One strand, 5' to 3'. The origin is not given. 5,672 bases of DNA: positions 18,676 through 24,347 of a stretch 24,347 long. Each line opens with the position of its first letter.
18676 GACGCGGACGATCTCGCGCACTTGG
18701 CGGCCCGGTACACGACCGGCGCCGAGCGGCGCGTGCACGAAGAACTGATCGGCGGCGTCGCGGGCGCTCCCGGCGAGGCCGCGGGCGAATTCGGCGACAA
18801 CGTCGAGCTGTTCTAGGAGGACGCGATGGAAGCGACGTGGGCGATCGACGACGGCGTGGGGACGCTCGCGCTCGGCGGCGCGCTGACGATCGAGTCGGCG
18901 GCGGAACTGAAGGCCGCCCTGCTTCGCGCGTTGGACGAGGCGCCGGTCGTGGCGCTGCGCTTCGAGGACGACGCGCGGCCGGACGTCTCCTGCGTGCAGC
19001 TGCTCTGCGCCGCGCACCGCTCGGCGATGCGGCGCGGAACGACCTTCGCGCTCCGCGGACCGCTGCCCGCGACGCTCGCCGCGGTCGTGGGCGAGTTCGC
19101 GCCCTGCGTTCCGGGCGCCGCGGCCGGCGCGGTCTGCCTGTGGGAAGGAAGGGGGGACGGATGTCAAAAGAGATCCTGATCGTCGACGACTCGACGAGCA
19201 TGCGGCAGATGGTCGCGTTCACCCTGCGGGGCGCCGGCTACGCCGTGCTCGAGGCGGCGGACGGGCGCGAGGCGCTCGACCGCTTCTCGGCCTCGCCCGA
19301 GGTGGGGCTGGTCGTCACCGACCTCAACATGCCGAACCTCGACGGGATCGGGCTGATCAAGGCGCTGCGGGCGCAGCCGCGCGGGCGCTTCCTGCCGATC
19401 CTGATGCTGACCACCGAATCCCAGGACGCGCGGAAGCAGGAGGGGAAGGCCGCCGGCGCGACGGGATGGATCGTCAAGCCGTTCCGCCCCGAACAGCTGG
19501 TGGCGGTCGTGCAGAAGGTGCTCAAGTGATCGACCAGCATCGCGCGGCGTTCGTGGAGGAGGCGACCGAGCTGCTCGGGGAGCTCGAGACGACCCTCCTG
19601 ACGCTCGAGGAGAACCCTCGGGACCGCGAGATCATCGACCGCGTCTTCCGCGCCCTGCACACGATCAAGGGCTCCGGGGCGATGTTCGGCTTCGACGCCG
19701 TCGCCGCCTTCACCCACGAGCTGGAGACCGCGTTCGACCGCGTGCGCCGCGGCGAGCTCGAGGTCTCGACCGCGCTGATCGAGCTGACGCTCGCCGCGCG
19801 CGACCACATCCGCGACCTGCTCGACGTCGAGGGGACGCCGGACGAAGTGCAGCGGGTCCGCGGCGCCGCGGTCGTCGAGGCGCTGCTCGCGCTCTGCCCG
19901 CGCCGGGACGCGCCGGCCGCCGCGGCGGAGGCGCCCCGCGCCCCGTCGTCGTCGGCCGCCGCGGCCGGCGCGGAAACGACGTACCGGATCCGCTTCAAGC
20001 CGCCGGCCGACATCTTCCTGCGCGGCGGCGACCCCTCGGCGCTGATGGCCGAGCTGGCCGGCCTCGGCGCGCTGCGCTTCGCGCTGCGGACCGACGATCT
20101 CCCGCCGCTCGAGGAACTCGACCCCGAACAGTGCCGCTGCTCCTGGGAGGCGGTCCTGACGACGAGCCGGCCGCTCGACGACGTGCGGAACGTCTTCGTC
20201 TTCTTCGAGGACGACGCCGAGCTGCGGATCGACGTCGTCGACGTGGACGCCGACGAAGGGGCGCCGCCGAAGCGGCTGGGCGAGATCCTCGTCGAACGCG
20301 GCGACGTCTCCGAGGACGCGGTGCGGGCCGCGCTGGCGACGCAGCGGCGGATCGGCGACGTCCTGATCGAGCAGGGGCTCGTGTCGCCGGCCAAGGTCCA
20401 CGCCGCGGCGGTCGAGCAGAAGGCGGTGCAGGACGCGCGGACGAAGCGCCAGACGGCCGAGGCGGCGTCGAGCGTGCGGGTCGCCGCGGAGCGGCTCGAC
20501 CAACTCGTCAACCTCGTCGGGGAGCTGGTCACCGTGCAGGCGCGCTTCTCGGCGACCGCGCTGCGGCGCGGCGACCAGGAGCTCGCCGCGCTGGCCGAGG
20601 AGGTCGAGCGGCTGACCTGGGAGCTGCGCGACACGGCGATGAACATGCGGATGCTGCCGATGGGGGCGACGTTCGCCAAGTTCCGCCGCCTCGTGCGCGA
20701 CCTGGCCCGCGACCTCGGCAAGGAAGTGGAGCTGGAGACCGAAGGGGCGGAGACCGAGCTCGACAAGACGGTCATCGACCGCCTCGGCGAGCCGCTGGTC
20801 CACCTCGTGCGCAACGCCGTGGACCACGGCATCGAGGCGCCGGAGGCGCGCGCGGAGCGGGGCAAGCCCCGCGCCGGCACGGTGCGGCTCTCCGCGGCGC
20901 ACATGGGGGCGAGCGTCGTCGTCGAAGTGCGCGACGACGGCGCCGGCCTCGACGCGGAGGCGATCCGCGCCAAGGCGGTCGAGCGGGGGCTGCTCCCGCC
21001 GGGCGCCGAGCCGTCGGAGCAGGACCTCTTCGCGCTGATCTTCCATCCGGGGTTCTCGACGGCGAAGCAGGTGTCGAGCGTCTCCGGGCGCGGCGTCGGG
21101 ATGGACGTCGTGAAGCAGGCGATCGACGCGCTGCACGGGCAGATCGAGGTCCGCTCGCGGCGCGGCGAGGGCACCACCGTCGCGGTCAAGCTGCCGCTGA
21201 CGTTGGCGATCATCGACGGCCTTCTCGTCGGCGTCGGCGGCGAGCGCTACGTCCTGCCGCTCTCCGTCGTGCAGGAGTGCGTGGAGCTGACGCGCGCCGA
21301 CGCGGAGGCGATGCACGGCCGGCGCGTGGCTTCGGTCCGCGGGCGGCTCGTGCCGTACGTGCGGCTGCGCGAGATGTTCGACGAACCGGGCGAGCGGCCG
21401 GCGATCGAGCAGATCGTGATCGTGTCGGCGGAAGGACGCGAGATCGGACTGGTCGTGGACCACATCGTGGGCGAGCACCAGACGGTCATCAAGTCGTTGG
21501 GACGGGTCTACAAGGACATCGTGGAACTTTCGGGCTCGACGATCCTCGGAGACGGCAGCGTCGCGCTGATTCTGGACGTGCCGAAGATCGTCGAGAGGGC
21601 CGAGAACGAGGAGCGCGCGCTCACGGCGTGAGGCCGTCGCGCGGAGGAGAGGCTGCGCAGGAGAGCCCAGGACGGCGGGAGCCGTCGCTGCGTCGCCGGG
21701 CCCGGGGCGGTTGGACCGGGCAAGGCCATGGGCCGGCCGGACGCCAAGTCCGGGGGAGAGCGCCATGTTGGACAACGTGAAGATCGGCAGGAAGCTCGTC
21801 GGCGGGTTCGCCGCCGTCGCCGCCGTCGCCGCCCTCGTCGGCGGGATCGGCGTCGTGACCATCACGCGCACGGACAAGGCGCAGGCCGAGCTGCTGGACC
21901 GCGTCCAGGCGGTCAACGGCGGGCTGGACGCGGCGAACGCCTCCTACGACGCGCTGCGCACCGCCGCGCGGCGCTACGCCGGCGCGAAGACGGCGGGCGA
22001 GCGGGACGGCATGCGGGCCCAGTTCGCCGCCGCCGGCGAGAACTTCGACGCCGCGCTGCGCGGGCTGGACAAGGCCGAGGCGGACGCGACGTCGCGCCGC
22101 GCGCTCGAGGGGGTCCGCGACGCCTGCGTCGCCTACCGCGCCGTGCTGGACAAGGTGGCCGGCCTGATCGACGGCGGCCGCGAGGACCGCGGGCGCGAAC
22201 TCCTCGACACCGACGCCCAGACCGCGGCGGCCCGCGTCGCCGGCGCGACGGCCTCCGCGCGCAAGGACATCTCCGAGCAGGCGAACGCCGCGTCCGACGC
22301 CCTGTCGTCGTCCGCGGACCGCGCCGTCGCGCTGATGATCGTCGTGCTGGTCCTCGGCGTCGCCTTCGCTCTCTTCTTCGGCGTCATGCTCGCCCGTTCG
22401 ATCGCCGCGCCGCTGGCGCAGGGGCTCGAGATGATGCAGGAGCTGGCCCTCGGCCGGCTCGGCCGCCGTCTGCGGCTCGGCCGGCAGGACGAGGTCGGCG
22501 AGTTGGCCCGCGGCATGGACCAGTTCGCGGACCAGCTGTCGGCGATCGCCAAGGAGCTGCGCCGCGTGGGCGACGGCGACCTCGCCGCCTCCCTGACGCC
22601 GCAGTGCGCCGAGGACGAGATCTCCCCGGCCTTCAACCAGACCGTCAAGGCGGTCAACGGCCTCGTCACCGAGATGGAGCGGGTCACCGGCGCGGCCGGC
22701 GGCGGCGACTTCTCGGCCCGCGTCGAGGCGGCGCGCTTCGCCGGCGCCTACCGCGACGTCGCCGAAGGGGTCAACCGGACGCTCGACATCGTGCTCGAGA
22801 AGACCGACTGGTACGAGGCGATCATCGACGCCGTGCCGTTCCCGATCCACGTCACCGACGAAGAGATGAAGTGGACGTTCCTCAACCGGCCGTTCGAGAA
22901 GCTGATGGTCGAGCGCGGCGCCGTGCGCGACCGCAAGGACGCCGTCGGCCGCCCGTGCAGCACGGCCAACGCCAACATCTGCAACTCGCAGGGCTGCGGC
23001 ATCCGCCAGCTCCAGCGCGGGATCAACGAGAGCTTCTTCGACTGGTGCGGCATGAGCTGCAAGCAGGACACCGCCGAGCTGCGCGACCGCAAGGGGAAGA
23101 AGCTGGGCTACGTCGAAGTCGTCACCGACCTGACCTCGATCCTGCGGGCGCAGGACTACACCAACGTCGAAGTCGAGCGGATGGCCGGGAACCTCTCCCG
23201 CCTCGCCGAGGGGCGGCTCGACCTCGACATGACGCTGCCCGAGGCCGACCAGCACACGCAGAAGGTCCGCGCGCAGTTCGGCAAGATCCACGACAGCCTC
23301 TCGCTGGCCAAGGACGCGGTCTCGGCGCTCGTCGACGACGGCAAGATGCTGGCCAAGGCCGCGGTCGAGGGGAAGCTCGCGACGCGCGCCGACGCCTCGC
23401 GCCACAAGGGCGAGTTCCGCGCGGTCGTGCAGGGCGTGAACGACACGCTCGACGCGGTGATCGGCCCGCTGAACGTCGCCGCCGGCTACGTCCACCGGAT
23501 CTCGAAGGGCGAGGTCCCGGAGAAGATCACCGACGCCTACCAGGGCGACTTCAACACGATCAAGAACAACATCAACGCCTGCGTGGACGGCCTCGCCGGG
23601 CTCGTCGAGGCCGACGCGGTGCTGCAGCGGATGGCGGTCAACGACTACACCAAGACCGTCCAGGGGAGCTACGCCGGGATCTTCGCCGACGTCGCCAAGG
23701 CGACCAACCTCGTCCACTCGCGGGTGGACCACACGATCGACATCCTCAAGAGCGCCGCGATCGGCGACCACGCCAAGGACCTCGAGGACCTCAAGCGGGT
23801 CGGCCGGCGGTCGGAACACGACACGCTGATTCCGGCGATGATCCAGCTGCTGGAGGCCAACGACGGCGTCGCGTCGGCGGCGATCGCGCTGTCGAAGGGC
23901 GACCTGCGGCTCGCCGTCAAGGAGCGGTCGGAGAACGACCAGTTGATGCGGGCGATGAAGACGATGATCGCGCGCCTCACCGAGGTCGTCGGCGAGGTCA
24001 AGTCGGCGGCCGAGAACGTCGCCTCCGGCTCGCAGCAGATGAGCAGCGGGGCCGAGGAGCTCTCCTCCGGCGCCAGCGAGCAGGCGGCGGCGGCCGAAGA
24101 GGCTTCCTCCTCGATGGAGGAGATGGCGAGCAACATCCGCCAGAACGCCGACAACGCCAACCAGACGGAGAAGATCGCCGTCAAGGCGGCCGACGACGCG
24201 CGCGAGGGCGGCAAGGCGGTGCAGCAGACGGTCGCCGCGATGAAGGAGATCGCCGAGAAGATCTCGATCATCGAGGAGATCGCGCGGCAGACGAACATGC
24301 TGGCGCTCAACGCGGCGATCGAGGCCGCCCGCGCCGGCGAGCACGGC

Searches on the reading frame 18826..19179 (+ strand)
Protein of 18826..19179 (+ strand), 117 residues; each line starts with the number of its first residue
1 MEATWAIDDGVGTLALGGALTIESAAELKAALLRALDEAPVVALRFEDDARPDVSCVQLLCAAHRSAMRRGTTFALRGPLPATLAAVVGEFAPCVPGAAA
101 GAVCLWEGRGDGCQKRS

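Call 3: search_protein_families(library=pfam, proteins=[window:18826-19179:+], max_evalue=1)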
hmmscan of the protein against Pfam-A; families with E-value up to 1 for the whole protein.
window:18826-19179:+ (117 aa): 2 families
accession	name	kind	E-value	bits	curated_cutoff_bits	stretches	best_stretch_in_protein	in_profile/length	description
PF13466.11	STAS_2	-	2.7e-10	40.7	29.2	1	14-85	1-72/80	STAS domain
PF01740.26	STAS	-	7.1e-05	23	22.6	1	7-83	6-84/106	STAS domain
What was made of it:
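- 18826..19179 (+): STAS-domain protein (117 aa), 9 nt after the stop of the target gene. Pfam STAS_2, E 2.7e-10 (call 3).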

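Call 80: search_protein_families(library=ncbifam, proteins=[window:18826-19179:+], max_evalue=0.01)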
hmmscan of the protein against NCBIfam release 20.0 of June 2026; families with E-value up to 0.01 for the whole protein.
window:18826-19179:+ (117 aa): 0 families

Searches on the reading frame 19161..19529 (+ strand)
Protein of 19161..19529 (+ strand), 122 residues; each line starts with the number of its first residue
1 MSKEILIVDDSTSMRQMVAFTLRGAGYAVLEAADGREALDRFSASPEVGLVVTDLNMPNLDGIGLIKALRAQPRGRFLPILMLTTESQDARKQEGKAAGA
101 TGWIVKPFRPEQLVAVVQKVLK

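Call 80: search_protein_families(library=ncbifam, proteins=[window:19161-19529:+], max_evalue=0.01)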
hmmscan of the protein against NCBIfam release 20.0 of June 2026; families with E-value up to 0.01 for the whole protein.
window:19161-19529:+ (122 aa): 96 families (the best 25 are shown)
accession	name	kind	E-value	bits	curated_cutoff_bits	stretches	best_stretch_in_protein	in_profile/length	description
TIGR02154.1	PhoB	equivalog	3.1e-25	88.8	296.2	1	1-121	1-120/226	phosphate regulon transcriptional regulator PhoB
NF045944.1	ResRegRpaBCyano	equivalog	1.9e-22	79.8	330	1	6-122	1-113/229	response regulator transcription factor RpaB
NF007901.0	PRK10610.1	equivalog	5.4e-22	78.3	189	1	4-120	7-123/129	chemotaxis response regulator CheY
NF007005.1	PRK09468.1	equivalog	5.9e-21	75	331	1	3-122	4-120/237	osmolarity response regulator transcription factor OmpR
NF040689.1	MtrAB_MtrA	equivalog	8.9e-21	74.2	300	1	5-120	1-112/219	MtrAB system response regulator MtrA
NF041733.1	resp_reg_CseB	equivalog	2.5e-19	69.6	350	1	4-121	2-115/228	two-component system response regulator CseB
NF033117.2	vanR_ACDEGLN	exception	3.5e-19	69.3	350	1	5-121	1-113/226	VanR-ABDEGLN family response regulator transcription factor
NF033120.0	vanR_FM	exception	4.7e-19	69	460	1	4-120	5-117/231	vancomycin resistance response regulator transcription factor, VanR-F/VanR-M family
NF006900.1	PRK09390.1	equivalog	5.5e-19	68.5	255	1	3-121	5-120/203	response regulator FixJ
NF007135.0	PRK09581.1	equivalog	2.2e-18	66.3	474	1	1-119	1-118/457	PleD family two-component system response regulator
NF007546.0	PRK10161.1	equivalog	2.7e-18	66.4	471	1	1-121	1-120/229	phosphate response regulator transcription factor PhoB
NF008296.0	PRK11083.1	equivalog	8.1e-18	64.7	273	1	2-122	3-119/228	two-component system response regulator CreB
NF012227.0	AdeR_RR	equivalog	2.6e-17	63.1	340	1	2-122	11-127/239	efflux system response regulator transcription factor AdeR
NF041866.1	EpsW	equivalog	2.7e-17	62.6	200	1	3-122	6-126/131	exopolysaccharide biosynthesis response regulator EpsW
NF041734.1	resp_reg_RppA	equivalog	3.8e-17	62.4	250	1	5-118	3-115/229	two-component system response regulator RppA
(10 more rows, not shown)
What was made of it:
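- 19161..19529 (+): CheY-type single-domain response regulator (122 aa). NCBIfam CheY, E 5e-22 (call 80).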

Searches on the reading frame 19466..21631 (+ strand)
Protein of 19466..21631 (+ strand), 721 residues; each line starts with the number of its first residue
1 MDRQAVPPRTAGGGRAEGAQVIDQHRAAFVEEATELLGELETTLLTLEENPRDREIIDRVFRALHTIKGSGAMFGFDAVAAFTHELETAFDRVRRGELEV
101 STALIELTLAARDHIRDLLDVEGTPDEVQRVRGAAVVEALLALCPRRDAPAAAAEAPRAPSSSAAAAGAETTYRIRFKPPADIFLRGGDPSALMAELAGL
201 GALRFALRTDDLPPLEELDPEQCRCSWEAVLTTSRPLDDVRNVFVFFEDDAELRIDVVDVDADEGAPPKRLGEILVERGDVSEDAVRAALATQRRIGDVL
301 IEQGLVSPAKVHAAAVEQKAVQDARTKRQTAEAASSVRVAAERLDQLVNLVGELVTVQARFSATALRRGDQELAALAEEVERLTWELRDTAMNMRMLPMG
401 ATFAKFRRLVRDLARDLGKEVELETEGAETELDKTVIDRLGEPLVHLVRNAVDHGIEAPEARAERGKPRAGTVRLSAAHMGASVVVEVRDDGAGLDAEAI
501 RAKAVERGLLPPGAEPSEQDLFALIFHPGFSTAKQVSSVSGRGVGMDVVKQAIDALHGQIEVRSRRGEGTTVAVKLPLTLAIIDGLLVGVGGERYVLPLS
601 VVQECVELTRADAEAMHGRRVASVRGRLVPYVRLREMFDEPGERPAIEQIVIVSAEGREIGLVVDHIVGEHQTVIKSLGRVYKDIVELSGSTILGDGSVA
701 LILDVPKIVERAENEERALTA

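Call 3: search_protein_families(library=pfam, proteins=[window:19466-21631:+], max_evalue=1)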
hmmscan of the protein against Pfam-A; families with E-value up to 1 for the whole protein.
window:19466-21631:+ (721 aa): 5 families
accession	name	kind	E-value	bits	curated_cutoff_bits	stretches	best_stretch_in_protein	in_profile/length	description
PF01584.24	CheW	-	7.6e-30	103.8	23.5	1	585-712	2-137/138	CheW-like domain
PF02518.31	HATPase_c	-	1.5e-20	74.2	26.4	1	443-579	5-110/111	Histidine kinase-, DNA gyrase B-, and HSP90-like ATPase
PF01627.28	Hpt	-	4.1e-16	59.4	24.6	1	27-118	4-77/84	Hpt domain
PF02895.20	H-kinase_dim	-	8.5e-14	52.2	23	1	335-394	2-68/68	Signal transducing histidine kinase, homodimeric domain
PF13581.12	HATPase_c_2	-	0.0026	18.2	27.4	1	463-574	47-125/127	Histidine kinase-like ATPase domain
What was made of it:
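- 19526..21631 (+): CheA (Hpt, dimerisation, HATPase, CheW-like domains) with an MshEN-type c-di-GMP-binding motif in place of P2. The start is either GTG 19526 or ATG 19466. Pfam (call 3).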

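Call 80: search_protein_families(library=ncbifam, proteins=[window:19526-21631:+], max_evalue=0.01)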
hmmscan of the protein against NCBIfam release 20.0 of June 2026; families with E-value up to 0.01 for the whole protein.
window:19526-21631:+ (701 aa): 31 families (the best 25 are shown)
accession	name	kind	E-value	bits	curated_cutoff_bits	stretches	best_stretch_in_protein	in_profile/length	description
NF007835.0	PRK10547.1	equivalog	2.4e-142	475.8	793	1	7-690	8-658/670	chemotaxis protein CheA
NF041336.1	CheA_Halo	equivalog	1e-129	434.1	950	2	256-686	223-664/666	chemotaxis protein CheA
NF053729.1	c-di-GMP_motif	domain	7.7e-11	41.6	38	1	250-297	1-52/53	cyclic di-GMP-binding domain-containing protein, MshE-related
NF008468.0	PRK11360.1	equivalog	1.7e-09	36.6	646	1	499-558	554-608/616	two-component system sensor histidine kinase AtoS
NF008298.1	PRK11086.1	subfamily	2.6e-09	36.1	520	1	422-558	422-525/529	DcuS/MalK family sensor histidine kinase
NF046044.1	PnpS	equivalog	3.4e-09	36.2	400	1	519-557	352-390/390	two-component system histidine kinase PnpS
NF007688.0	PRK10364.1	equivalog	4.8e-09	35.5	479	1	503-559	401-452/460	two-component system sensor histidine kinase ZraS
NF010411.0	PRK13837.1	equivalog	2.2e-07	29.3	647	1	499-559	621-676/828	two-component system VirA-like sensor kinase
TIGR02966.1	phoR_proteo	equivalog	3.7e-07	29.5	334.2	1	517-555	294-332/333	phosphate regulon sensor histidine kinase PhoR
NF047874.1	MASE3_PAS_HK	subfamily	1.2e-06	27.6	560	1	519-559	586-626/655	MASE3 domain-containing sensor histidine kinase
NF052574.1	HisKinEspCMyxo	equivalog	1.9e-06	26.4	1200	1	501-558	583-637/785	serine histidine kinase EspC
TIGR02916.1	PEP_his_kin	equivalog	5.1e-06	25.3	300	1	505-557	632-679/679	XrtA/PEP-CTERM system histidine kinase PrsK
NF007004.0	PRK09467.1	equivalog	6.6e-06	25.2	415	1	503-559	382-437/440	two-component system sensor histidine kinase EnvZ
NF041947.1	LuxQ_Vibrio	equivalog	6.6e-06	24.3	1200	1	504-560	641-698/843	quorum-sensing autoinducer 2 sensor kinase/phosphatase LuxQ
NF045595.1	HK_scytonemin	equivalog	9.4e-06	24.3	865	1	510-558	587-635/637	scytonemin biosynthesis sensor histidine kinase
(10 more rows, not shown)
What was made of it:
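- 19526..21631 (+): NCBIfam CheA, E 2e-142, and NF053729 at 41.6 bits against a cut-off of 38 (call 80).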

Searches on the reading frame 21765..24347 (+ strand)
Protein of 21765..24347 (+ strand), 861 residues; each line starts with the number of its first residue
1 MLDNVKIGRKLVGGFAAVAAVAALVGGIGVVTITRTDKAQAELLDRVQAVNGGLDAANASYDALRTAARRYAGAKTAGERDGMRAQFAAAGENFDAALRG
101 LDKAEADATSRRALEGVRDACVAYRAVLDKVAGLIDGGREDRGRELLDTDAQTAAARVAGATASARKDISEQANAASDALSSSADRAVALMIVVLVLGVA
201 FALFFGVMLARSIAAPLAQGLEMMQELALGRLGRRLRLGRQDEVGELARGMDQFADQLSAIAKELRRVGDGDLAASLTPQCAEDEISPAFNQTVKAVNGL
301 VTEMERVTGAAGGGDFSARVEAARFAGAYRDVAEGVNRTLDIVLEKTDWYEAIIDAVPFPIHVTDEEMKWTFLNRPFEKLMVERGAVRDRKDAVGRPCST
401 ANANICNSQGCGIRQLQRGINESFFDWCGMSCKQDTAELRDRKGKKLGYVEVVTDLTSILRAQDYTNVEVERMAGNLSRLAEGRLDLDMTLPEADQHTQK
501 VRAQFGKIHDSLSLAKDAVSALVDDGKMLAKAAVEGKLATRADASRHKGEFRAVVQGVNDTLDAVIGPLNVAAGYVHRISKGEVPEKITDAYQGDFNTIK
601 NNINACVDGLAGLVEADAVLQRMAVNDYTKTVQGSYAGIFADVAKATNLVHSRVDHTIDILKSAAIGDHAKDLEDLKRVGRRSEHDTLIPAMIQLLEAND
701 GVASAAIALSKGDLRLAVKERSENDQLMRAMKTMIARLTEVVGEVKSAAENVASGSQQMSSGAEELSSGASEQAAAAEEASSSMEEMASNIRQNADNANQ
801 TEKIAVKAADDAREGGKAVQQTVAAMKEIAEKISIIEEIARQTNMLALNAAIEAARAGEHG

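Call 101: search_protein_families(library=pfam, proteins=[window:21765-24347:+], max_evalue=0.0001)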
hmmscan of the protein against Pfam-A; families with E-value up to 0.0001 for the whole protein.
window:21765-24347:+ (861 aa): 4 families
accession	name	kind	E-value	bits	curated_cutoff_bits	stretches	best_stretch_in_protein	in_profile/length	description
PF18947.5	HAMP_2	-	1.3e-39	134.4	24.3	1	546-609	1-64/67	HAMP domain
PF00015.26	MCPsignal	-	1e-14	55.2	34.6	1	804-861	3-67/172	Methyl-accepting chemotaxis protein (MCP) signalling domain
PF12729.13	4HB_MCP_1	-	7.8e-13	48.8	27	1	4-162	1-159/181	Four helix bundle sensory module for signal transduction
PF00672.30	HAMP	-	3.6e-10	40.4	25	1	209-259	2-52/53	HAMP domain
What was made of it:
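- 21765..24347 (+): Canonical transmembrane MCP (4HB_MCP, HAMP, HAMP_2, MCPsignal), cut by the window end at its tip. Pfam (call 101).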
